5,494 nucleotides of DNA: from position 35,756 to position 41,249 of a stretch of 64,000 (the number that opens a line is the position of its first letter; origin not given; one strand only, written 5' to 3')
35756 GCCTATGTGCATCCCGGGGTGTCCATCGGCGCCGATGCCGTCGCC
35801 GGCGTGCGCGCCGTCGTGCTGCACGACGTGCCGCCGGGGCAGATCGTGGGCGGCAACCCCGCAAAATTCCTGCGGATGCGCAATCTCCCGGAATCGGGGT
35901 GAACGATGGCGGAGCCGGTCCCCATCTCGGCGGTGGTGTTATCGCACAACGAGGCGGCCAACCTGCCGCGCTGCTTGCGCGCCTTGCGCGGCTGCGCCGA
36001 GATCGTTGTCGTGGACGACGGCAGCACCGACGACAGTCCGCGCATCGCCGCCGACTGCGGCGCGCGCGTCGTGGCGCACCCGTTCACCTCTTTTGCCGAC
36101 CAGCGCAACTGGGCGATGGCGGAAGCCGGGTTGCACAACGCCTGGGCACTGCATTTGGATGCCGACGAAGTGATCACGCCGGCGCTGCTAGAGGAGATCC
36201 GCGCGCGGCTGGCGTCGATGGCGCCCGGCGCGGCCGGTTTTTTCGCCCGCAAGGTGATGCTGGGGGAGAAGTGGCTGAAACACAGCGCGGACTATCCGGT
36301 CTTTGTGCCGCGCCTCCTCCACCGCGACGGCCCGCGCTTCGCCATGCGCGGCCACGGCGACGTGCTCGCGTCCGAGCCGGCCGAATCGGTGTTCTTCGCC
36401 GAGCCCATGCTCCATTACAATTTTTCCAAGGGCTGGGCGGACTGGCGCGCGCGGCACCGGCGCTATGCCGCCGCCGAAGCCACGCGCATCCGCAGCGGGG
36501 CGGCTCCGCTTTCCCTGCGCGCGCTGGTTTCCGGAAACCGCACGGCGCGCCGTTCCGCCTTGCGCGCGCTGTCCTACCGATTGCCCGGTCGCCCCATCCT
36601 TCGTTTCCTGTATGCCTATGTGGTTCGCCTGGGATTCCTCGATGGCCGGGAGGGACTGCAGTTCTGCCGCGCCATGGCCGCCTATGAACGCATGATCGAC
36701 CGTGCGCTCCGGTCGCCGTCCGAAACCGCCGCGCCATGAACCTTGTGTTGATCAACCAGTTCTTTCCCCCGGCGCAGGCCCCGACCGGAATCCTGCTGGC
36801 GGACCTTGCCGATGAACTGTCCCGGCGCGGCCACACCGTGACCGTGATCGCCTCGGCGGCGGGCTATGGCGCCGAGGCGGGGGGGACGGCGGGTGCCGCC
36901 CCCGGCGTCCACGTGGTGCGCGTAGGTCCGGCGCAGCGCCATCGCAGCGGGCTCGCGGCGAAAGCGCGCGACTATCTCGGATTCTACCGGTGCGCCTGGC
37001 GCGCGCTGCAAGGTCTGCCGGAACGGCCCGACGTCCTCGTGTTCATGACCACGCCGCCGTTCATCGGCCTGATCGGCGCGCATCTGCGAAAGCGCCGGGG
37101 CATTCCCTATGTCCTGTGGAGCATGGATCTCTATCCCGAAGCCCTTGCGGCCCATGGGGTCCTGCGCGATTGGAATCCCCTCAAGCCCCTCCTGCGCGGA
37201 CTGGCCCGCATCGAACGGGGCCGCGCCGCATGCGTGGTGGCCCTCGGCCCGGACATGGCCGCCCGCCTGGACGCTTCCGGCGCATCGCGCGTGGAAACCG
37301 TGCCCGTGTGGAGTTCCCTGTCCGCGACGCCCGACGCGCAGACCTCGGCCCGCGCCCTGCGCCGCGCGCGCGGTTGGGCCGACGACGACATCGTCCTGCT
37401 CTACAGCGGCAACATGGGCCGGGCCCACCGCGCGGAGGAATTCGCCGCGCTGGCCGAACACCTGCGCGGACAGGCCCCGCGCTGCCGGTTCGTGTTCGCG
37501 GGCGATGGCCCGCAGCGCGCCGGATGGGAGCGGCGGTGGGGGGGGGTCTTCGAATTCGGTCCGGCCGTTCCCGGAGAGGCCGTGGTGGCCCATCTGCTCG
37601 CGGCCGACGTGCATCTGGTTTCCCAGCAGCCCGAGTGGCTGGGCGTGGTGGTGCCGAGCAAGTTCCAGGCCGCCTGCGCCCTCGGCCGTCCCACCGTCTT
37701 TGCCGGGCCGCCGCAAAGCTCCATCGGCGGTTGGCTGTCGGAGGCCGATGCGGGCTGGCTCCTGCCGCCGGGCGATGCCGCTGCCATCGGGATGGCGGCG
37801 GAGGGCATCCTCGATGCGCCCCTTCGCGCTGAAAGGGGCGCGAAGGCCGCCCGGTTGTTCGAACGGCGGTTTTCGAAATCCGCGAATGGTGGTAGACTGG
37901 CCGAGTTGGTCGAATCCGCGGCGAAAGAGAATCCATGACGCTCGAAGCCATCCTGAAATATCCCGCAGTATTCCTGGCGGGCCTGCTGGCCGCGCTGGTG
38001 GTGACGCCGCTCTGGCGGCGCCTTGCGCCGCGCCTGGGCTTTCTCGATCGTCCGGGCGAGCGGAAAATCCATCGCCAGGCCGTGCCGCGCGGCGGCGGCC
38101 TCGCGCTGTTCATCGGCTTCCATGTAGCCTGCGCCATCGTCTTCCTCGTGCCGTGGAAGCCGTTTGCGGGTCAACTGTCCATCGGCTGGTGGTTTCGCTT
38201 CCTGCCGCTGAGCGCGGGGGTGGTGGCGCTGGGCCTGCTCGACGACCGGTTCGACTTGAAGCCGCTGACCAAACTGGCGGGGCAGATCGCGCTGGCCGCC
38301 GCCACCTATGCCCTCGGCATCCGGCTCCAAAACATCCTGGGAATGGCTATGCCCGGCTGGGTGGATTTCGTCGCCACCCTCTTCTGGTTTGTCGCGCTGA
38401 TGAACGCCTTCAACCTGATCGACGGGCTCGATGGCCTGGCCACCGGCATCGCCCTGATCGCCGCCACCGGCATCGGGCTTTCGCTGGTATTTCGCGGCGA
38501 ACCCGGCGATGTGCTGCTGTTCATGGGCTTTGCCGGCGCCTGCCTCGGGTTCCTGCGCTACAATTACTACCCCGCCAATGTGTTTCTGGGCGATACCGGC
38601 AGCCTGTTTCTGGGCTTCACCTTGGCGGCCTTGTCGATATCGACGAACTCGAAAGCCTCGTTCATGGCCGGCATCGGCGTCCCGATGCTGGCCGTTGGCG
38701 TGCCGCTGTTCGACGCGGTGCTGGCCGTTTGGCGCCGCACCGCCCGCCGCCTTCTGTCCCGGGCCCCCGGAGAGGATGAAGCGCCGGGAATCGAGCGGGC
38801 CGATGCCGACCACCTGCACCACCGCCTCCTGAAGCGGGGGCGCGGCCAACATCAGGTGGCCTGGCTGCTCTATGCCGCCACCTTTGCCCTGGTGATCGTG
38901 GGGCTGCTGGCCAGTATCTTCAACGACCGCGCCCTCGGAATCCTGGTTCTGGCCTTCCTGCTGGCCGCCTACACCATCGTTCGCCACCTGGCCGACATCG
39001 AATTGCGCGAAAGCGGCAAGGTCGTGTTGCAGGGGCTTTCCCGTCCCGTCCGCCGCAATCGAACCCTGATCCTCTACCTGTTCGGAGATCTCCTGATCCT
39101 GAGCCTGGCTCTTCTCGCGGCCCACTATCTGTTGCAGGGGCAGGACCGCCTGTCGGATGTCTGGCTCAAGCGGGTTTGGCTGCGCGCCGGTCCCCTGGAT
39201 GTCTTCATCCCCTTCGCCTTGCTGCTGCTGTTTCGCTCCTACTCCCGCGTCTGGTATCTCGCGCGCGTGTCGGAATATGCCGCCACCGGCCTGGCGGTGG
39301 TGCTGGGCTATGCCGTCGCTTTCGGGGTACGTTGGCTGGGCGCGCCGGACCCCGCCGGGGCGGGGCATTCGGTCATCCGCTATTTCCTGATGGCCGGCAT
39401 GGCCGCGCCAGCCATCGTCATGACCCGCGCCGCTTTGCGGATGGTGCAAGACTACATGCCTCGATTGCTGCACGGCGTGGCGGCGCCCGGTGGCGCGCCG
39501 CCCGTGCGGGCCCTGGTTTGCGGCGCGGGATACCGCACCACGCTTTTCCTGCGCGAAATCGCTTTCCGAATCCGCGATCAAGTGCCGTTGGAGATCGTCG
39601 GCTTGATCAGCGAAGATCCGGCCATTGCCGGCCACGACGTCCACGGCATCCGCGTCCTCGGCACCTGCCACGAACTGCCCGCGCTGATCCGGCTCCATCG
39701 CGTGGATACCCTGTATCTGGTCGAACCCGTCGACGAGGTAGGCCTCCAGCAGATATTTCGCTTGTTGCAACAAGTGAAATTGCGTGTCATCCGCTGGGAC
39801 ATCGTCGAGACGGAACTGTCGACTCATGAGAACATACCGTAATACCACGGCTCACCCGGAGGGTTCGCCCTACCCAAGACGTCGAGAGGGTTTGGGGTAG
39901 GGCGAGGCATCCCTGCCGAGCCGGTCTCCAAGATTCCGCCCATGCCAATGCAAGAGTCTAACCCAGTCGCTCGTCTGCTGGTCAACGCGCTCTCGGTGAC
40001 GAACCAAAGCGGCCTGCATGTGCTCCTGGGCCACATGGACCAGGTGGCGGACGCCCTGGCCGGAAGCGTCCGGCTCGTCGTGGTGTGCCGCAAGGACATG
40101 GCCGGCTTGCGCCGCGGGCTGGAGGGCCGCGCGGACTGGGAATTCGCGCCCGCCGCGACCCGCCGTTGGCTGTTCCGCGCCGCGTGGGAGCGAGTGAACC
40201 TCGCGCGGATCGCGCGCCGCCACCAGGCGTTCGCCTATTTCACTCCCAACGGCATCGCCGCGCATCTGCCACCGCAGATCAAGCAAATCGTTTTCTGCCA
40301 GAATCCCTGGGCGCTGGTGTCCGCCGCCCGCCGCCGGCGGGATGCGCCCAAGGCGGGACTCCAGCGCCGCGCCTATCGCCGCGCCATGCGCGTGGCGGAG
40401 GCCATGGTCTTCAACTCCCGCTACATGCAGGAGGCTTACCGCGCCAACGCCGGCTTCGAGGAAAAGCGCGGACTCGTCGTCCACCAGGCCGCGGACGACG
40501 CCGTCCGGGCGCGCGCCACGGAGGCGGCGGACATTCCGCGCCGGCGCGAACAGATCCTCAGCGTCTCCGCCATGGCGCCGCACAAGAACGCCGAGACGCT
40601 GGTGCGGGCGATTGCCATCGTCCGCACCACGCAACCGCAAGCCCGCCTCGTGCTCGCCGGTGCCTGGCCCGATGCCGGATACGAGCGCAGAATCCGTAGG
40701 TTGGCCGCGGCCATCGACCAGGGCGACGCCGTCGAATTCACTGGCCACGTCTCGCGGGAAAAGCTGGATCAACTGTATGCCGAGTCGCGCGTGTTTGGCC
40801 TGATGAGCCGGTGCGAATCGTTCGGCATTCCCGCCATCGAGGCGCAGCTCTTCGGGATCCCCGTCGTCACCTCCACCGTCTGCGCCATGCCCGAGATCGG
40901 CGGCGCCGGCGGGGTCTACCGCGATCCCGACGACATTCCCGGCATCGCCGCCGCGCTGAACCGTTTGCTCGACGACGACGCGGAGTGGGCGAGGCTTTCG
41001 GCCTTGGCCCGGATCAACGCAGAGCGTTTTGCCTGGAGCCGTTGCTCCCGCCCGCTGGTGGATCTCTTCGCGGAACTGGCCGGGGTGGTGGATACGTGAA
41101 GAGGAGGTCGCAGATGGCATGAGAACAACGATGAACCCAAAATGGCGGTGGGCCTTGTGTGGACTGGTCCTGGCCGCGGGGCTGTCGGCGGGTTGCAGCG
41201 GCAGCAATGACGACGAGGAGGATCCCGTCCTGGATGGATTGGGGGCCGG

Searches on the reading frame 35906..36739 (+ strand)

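Call 9: search_protein_families(library=pfam, proteins=[window:35906-36739:+], max_evalue=0.01)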
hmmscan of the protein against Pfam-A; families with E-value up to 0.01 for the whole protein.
window:35906-36739:+ (277 aa): 3 families
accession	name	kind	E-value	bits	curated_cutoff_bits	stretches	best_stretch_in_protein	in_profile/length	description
PF00535.33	Glycos_transf_2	-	4.9e-15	56.3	23.3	1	8-126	1-128/168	Glycosyl transferase family 2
PF13704.12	Glyco_tranf_2_4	-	4.1e-07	30.8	27.5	1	14-91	1-85/98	Glycosyl transferase family 2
PF13632.12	Glyco_trans_2_3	-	0.00093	19.5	27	0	80-110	1-29/198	Glycosyl transferase family group 2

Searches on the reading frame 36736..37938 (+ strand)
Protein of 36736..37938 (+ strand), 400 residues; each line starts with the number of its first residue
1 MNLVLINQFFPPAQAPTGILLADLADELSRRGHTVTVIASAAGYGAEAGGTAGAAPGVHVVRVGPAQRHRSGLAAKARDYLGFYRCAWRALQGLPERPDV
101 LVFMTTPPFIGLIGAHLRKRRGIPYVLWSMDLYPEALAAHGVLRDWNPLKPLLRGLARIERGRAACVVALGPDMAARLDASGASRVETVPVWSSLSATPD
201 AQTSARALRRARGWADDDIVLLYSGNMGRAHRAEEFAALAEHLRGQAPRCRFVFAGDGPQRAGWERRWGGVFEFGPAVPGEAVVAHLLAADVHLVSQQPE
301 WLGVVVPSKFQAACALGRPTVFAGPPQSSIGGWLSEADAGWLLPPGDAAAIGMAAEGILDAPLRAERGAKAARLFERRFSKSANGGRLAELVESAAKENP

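Call 9: search_protein_families(library=pfam, proteins=[window:36736-37938:+], max_evalue=0.01)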
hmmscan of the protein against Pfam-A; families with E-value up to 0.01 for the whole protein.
window:36736-37938:+ (400 aa): 4 families
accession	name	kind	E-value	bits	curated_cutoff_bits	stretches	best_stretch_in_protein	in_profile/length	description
PF13579.12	Glyco_trans_4_4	-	5.8e-14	53.2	29.7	1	22-192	8-158/158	Glycosyl transferase 4-like domain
PF13439.12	Glyco_transf_4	-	4.7e-13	49.9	28.5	1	20-190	7-163/170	Glycosyltransferase Family 4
PF13692.12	Glyco_trans_1_4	-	2.4e-06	28.3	27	1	220-359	3-140/142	Glycosyl transferases group 1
PF00534.26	Glycos_transf_1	-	6.4e-06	26.3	26.4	1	207-373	4-170/172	Glycosyl transferases group 1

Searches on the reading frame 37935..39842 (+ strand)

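Call 9: search_protein_families(library=pfam, proteins=[window:37935-39842:+], max_evalue=0.01)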
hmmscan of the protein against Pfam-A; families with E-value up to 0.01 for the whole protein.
window:37935-39842:+ (635 aa): 2 families
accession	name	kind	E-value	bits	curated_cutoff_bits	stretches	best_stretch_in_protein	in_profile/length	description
PF00953.26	Glycos_transf_4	-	2.2e-34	119.2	27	1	90-237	5-159/160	Glycosyl transferase family 4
PF13727.12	CoA_binding_3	-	0.0078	16.7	25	1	492-614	57-164/175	CoA-binding domain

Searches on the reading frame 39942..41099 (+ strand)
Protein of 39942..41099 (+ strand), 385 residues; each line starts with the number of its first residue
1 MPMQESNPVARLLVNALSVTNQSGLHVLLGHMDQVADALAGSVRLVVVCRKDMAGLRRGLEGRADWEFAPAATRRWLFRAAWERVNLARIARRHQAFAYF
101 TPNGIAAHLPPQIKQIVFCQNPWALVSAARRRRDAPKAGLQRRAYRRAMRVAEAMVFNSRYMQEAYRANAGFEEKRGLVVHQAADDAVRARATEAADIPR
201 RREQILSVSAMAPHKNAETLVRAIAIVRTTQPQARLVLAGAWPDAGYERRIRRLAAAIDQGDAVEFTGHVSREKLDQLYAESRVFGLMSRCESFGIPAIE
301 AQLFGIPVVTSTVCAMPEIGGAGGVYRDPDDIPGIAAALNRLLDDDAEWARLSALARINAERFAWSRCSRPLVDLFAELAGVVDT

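Call 9: search_protein_families(library=pfam, proteins=[window:39942-41099:+], max_evalue=0.01)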
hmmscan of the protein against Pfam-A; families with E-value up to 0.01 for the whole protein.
window:39942-41099:+ (385 aa): 4 families
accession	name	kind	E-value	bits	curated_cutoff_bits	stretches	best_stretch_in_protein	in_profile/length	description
PF00534.26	Glycos_transf_1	-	3.3e-29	102.1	26.4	1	195-353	8-166/172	Glycosyl transferases group 1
PF13692.12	Glyco_trans_1_4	-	2.8e-26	92.9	27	1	204-345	3-142/142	Glycosyl transferases group 1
PF20706.3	GT4-conflict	-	1.1e-08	34.9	26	1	171-312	167-312/385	Family 4 Glycosyltransferase in conflict systems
PF13439.12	Glyco_transf_4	-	4.5e-05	24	28.5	1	31-185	7-167/170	Glycosyltransferase Family 4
